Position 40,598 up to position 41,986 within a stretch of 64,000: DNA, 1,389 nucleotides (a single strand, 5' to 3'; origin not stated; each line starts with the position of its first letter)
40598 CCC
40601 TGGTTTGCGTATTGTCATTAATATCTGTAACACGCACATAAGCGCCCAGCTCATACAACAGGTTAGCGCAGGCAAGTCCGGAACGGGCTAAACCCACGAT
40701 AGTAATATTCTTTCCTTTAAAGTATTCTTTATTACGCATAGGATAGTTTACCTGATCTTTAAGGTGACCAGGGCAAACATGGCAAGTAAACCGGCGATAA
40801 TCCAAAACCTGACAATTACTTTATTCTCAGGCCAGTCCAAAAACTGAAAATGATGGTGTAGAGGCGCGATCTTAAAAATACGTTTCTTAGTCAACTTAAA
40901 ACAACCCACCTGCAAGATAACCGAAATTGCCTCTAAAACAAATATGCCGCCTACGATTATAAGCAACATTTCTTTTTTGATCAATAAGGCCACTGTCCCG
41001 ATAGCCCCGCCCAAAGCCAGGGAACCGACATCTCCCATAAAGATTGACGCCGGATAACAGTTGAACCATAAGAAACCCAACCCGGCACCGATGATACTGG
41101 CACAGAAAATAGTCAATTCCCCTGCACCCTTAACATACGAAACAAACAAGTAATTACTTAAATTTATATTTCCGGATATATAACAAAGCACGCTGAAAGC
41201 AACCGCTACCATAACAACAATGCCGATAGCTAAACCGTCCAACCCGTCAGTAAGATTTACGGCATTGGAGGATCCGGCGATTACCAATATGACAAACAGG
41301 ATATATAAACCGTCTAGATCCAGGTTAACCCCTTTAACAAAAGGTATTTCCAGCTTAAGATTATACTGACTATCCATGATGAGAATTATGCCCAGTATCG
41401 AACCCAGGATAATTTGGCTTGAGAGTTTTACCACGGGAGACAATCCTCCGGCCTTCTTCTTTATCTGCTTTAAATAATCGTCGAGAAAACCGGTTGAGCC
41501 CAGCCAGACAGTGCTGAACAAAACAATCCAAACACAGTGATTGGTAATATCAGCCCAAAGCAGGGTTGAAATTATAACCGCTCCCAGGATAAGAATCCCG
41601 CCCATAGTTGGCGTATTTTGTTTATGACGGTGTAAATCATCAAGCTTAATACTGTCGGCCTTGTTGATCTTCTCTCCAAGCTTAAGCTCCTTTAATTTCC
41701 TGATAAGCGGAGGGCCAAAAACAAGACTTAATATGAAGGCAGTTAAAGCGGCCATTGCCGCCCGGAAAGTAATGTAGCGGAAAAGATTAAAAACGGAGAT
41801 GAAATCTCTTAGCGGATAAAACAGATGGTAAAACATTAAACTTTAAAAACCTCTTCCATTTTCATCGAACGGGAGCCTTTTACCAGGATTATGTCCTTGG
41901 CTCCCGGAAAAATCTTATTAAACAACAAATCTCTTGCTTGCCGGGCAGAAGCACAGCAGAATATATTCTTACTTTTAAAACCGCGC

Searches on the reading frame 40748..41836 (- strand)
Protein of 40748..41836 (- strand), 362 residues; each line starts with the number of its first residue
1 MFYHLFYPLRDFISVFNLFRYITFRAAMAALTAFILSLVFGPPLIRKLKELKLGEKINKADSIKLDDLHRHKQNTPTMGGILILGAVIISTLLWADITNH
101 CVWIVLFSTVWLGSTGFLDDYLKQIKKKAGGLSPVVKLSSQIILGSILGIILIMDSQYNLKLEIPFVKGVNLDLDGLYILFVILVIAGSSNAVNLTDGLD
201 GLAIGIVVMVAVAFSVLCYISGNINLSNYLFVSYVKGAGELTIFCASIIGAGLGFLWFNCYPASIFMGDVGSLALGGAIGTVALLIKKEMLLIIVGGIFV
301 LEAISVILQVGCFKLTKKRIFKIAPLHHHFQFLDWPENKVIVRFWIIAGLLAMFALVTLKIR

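Call 43: find_encoding_contigs(protein=window:40748-41836:-, flank=10000, max_places=1)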
Protein window:40748-41836:- (362 aa): 1 contig read that carries it; 1 place shown.
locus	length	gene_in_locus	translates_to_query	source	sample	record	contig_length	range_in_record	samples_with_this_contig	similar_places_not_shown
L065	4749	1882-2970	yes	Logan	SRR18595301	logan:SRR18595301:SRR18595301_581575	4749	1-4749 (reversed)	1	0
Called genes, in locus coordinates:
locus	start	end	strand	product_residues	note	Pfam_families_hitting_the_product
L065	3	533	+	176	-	?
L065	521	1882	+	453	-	PF01225:Mur_ligase, PF08245:Mur_ligase_M, PF02875:Mur_ligase_C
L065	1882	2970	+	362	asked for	PF10555:MraY_sig1 (weak), PF00953:Glycos_transf_4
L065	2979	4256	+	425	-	PF21799:MurD-like_N, PF08245:Mur_ligase_M, PF02875:Mur_ligase_C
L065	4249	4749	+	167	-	?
